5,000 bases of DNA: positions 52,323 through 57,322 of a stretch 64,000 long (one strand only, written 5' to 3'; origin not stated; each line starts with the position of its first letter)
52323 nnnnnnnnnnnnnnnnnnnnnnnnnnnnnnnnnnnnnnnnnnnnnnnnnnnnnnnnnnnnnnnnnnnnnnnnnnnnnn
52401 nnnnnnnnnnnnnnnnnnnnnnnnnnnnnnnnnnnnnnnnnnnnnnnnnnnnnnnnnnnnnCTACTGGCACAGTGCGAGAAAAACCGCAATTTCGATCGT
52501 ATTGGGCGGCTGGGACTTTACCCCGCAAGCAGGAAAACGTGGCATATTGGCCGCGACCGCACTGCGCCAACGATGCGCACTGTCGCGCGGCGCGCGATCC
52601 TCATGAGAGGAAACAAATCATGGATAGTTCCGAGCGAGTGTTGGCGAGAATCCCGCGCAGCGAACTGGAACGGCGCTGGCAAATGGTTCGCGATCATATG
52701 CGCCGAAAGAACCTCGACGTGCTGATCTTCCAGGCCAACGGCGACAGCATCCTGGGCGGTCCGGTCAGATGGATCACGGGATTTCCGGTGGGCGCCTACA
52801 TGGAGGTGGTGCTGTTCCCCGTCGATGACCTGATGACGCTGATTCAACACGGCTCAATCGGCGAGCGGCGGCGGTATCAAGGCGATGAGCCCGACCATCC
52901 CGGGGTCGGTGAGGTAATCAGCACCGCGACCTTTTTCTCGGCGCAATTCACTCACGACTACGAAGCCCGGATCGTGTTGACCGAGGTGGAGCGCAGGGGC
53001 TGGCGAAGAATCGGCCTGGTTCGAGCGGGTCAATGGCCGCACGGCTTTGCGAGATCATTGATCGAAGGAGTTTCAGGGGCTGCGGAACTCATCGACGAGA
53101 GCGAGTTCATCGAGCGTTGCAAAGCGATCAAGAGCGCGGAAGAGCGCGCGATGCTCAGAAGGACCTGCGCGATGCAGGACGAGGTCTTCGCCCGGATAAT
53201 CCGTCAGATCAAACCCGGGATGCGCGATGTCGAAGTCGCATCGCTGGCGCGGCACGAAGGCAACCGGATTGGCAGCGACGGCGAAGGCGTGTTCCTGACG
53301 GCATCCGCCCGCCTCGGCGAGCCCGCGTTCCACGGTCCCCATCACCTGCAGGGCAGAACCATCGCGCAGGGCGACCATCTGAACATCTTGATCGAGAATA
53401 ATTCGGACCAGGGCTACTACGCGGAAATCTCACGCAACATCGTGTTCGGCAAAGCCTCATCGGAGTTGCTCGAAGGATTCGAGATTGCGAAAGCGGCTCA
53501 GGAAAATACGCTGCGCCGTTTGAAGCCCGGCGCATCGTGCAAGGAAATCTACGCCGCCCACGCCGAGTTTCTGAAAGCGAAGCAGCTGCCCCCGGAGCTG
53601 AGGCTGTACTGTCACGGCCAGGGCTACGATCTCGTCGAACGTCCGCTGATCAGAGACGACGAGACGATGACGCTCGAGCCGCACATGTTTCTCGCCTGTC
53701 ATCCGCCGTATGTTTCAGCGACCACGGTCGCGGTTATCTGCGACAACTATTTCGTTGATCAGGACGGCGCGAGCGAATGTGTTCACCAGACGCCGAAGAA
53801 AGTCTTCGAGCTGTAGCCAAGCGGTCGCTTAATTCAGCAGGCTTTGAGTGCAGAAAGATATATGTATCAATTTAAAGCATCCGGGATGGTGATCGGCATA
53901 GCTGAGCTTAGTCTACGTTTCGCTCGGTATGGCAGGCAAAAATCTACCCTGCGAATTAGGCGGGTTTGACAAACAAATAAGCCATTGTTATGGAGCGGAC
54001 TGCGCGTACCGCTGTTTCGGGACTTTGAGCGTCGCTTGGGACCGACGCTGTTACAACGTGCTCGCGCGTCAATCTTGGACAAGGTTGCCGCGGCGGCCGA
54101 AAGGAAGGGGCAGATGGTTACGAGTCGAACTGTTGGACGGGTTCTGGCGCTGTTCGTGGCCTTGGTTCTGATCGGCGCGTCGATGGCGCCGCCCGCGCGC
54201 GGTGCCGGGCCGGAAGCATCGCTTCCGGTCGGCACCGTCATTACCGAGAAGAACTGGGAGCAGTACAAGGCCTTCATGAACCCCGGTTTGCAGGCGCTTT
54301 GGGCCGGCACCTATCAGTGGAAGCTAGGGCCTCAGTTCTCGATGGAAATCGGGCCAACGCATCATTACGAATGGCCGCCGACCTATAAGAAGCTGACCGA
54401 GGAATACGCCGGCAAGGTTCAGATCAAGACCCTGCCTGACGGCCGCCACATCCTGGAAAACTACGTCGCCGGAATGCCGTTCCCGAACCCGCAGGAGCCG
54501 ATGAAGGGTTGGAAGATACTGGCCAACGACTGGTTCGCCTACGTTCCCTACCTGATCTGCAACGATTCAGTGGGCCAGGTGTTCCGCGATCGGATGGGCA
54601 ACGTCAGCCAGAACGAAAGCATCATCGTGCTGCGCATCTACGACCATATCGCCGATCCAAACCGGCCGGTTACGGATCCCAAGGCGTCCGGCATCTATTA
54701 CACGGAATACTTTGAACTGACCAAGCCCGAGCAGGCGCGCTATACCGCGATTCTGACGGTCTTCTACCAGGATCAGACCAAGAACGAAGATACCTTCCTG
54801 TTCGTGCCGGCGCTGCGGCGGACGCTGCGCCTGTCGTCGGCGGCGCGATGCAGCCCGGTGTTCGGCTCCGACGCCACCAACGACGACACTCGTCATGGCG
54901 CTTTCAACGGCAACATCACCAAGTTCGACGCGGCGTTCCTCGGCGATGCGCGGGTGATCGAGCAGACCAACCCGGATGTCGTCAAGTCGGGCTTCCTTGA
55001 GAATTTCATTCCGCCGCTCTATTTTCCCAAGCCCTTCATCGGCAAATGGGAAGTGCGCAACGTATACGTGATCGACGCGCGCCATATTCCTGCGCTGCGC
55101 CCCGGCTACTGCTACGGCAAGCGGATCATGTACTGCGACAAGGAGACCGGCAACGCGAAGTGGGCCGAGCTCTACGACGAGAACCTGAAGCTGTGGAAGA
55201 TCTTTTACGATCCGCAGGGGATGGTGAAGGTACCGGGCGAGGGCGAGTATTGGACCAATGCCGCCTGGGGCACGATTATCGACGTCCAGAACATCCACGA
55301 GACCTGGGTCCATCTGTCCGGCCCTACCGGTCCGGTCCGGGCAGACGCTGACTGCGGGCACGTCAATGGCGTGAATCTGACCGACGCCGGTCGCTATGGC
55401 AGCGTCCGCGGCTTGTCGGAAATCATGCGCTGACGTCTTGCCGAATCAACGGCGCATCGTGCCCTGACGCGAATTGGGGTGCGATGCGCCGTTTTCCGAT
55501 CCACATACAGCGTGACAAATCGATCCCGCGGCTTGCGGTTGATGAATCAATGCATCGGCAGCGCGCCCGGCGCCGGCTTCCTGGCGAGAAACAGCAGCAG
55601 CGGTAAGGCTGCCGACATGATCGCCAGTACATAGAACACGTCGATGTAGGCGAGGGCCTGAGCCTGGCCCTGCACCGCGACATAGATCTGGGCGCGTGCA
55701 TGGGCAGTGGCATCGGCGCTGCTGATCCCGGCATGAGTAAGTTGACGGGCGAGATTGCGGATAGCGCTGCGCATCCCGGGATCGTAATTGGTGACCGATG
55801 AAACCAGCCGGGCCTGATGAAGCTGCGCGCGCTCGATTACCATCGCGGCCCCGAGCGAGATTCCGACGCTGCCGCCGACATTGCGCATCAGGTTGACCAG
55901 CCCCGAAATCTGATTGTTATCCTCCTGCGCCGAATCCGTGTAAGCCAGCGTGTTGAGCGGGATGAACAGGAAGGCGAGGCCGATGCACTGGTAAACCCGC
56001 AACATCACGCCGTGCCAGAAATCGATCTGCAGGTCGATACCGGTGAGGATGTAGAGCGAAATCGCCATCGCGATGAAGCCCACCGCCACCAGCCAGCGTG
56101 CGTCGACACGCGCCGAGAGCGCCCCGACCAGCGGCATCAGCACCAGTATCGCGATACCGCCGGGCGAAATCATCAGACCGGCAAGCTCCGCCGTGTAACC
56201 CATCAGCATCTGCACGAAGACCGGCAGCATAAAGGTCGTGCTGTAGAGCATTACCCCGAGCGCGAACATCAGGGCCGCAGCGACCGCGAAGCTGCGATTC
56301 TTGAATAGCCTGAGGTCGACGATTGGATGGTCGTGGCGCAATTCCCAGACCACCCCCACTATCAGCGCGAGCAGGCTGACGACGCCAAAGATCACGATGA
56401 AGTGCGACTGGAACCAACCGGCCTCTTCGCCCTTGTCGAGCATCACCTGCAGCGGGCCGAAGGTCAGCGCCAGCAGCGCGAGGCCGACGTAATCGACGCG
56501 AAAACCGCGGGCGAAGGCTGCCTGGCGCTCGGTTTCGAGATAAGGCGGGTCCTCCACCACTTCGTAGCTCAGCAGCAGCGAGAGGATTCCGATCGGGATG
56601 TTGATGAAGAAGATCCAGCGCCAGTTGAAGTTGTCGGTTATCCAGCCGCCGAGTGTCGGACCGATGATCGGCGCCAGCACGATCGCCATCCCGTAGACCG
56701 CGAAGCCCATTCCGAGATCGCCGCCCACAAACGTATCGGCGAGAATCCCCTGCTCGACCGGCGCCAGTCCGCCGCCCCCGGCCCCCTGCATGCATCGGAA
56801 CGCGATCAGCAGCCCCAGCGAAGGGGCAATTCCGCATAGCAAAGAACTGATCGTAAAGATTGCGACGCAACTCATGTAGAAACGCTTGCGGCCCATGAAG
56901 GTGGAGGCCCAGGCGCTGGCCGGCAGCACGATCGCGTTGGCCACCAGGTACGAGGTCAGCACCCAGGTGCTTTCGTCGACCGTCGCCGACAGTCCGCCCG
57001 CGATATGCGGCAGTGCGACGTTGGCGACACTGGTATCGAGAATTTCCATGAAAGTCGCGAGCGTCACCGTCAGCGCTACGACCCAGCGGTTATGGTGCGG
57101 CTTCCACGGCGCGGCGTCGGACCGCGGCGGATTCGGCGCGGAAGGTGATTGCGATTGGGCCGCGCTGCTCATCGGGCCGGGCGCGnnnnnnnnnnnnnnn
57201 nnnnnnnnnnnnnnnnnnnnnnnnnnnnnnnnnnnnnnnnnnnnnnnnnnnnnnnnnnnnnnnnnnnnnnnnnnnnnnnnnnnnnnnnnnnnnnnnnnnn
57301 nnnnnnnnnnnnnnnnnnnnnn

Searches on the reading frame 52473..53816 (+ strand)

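Call 4: search_protein_families(library=pfam, proteins=[window:52473-53816:+], max_evalue=0.01)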
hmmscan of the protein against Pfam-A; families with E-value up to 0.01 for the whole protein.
window:52473-53816:+ (447 aa): 2 families
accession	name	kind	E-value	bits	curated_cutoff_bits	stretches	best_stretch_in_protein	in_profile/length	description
PF00557.29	Peptidase_M24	-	9.1e-25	88.1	23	1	227-426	2-204/208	Metallopeptidase family M24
PF01321.24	Creatinase_N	-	0.0031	18.5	22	1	68-217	1-126/128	Creatinase/Prolidase N-terminal domain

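Call 48: search_protein_families(library=ncbifam, proteins=[window:52683-53816:+], max_evalue=0.00001)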
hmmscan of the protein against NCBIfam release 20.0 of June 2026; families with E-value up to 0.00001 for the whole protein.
window:52683-53816:+ (377 aa): 9 families
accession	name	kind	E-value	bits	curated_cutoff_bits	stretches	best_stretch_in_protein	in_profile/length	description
NF007310.0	PRK09795.1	equivalog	2.4e-11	43.1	393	1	144-374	122-355/361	aminopeptidase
TIGR00500.1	met_pdase_I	equivalog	8.3e-11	41.9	171.35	1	149-325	3-181/247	type I methionyl aminopeptidase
NF040821.1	dipep_PepQ_Arch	equivalog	2.7e-10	39.8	630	1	136-364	109-336/346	Xaa-Pro dipeptidase PepQ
TIGR02993.1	ectoine_eutD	equivalog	8.4e-09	35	613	1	133-375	142-388/391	ectoine hydrolase DoeA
NF008131.0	PRK10879.1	equivalog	1.3e-08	34.1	465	1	130-290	154-312/438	Xaa-Pro aminopeptidase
NF038259.1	ectoine_DoeA_2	exception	1.8e-07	30.2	575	1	108-290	112-291/386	ectoine hydrolase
NF011174.0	PRK14576.1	subfamily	1e-06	27.9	487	1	125-357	153-384/405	putative endopeptidase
NF011173.0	PRK14575.1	equivalog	1.3e-06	27.7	850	1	125-362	154-391/406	putative peptidase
NF011720.0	PRK15173.1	subfamily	1.4e-06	27.6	420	1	125-362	91-328/343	peptidase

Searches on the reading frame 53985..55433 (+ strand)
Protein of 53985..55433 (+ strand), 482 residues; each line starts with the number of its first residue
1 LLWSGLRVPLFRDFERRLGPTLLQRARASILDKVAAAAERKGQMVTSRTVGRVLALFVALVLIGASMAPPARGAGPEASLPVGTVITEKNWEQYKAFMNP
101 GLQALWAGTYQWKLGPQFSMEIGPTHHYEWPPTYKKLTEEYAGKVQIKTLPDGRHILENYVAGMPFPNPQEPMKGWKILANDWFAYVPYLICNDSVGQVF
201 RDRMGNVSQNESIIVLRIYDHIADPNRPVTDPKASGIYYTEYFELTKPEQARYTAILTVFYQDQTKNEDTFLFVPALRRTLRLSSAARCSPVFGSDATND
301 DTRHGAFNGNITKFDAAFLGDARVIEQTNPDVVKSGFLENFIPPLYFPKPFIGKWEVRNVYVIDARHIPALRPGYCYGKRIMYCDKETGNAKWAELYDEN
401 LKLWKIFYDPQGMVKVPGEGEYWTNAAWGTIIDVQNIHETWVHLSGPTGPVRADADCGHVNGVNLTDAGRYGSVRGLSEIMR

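Call 4: search_protein_families(library=pfam, proteins=[window:53985-55433:+], max_evalue=0.01)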
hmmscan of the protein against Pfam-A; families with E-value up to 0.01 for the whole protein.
window:53985-55433:+ (482 aa): 2 families
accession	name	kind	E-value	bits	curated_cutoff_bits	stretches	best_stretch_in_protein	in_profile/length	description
PF07044.18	DUF1329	-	4.2e-35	122.2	23.1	1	85-446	1-344/368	Protein of unknown function (DUF1329)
PF17131.11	LolA_like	-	5.3e-13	49.5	30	1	243-305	7-65/184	Outer membrane lipoprotein-sorting protein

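Call 16: find_encoding_contigs(protein=window:54093-55433:+, flank=10000, max_places=2)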
Protein window:54093-55433:+ (446 aa): no gene with exactly this product is on record in the collection.

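Call 20: find_encoding_contigs(protein=window:54114-55433:+, flank=10000, max_places=2)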
Protein window:54114-55433:+ (439 aa): 6 contigs read that carry it; 1 place shown.
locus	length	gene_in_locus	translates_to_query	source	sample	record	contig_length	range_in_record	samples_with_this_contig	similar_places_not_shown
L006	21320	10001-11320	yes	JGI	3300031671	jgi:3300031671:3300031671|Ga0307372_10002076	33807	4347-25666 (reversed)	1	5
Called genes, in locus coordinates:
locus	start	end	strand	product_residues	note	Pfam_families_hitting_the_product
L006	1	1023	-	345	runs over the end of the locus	PF04909:Amidohydro_2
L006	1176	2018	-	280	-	PF00561:Abhydrolase_1, PF12146:Hydrolase_4, PF12697:Abhydrolase_6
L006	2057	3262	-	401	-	PF00355:Rieske, PF11723:Aromatic_hydrox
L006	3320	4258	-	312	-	PF00106:adh_short, PF13561:adh_short_C2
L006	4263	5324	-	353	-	-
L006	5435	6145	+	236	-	PF00440:TetR_N, PF09209:CecR_C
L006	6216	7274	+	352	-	PF00296:Bac_luciferase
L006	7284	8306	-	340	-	PF01557:FAA_hydrolase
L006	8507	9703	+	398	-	PF00557:Peptidase_M24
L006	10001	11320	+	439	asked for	PF07044:DUF1329, PF17131:TP_0789-like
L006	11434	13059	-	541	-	PF07690:MFS_1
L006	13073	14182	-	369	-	PF25917:BSH_RND, PF25954:Beta-barrel_RND_2 (faint), PF25876:HH_MFP_RND (faint), PF25963:Beta-barrel_AAEA (weak)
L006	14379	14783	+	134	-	PF03928:HbpS-like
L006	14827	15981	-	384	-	PF01717:Meth_synt_2 (weak)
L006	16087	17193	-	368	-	PF01717:Meth_synt_2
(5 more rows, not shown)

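Call 48: search_protein_families(library=ncbifam, proteins=[window:54114-55433:+], max_evalue=0.00001)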
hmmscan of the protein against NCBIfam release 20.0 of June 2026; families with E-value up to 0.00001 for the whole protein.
window:54114-55433:+ (439 aa): 0 families

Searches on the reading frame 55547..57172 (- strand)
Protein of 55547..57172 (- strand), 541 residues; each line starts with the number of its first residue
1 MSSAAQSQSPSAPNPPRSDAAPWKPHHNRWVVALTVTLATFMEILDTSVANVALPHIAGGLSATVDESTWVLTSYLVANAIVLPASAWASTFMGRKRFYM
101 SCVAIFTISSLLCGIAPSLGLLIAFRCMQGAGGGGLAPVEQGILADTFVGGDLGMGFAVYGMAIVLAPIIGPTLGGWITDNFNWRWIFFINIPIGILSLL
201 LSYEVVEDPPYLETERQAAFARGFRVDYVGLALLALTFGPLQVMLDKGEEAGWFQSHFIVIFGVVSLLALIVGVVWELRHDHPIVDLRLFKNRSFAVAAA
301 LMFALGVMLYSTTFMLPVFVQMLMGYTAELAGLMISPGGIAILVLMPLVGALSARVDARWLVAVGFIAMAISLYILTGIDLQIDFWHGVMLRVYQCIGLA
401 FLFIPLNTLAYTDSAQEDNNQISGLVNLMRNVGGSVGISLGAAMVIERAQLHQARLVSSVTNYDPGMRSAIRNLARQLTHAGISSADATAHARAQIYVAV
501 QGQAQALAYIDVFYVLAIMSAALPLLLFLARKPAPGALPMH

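Call 48: search_protein_families(library=ncbifam, proteins=[window:55547-57172:-], max_evalue=0.00001)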
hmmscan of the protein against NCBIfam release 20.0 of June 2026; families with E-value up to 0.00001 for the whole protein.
window:55547-57172:- (541 aa): 37 families (the best 25 are shown)
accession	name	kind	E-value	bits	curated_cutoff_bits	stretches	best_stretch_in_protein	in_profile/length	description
TIGR00711.1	efflux_EmrB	subfamily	4.2e-132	441.3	230.2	1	33-525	4-480/485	DHA2 family efflux MFS transporter permease subunit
NF000391.1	EmrB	exception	6e-112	374.8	925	1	31-533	11-498/501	multidrug efflux MFS transporter permease subunit EmrB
NF000095.1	tet_MFS_OtrB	exception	2.1e-46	158.6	999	1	27-446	21-438/563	oxytetracycline resistance efflux MFS transporter OtrB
NF007799.0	PRK10504.1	subfamily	1.2e-40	139.8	426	1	26-445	6-413/471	multidrug transporter subunit MdtD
NF000009.1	tet_MFS_Tcr3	exception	1.4e-38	132.8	1000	1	26-443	25-440/512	tetracycline efflux MFS transporter Tcr3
NF000060.1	MFS_efflux_LmrB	exception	6.1e-38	130.9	800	1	33-462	19-436/479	lincomycin efflux MFS transporter Lmr(B)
NF040895.2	MFS_effux_SdrM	equivalog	1.8e-30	106.4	550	1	31-450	6-409/441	multidrug efflux MFS transporter SdrM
NF000218.1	FexA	exception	3e-28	98.7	900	1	34-382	24-366/475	chloramphenicol/florfenicol efflux MFS transporter FexA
NF000025.1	MFS_efflux_tcmA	exception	1.4e-25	90.1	999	1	29-444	24-430/538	tetracenomycin C efflux MFS transporter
NF040856.1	FexB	exception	2.2e-25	89.4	950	1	43-448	26-423/469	chloramphenicol/florfenicol efflux MFS transporter FexB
NF012180.1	tet_MFS_43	exception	4.3e-25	88.7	999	1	28-444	18-422/484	tetracycline efflux MFS transporter Tet(43)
NF011571.1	PRK14995.1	subfamily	3.5e-24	85.4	701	1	28-441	3-407/493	SmvA family efflux MFS transporter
NF000031.1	MFS_efflux_LmrA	exception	1.6e-23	83.2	850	1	27-440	27-432/484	lincomycin efflux MFS transporter Lmr(A)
NF012169.0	qepA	equivalog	1.2e-22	80.2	1075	1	26-507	16-487/511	fluoroquinolone efflux MFS transporter QepA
TIGR00880.1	2_A_01_02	superfamily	3.1e-20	72.7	131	1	69-206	1-138/141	multidrug resistance protein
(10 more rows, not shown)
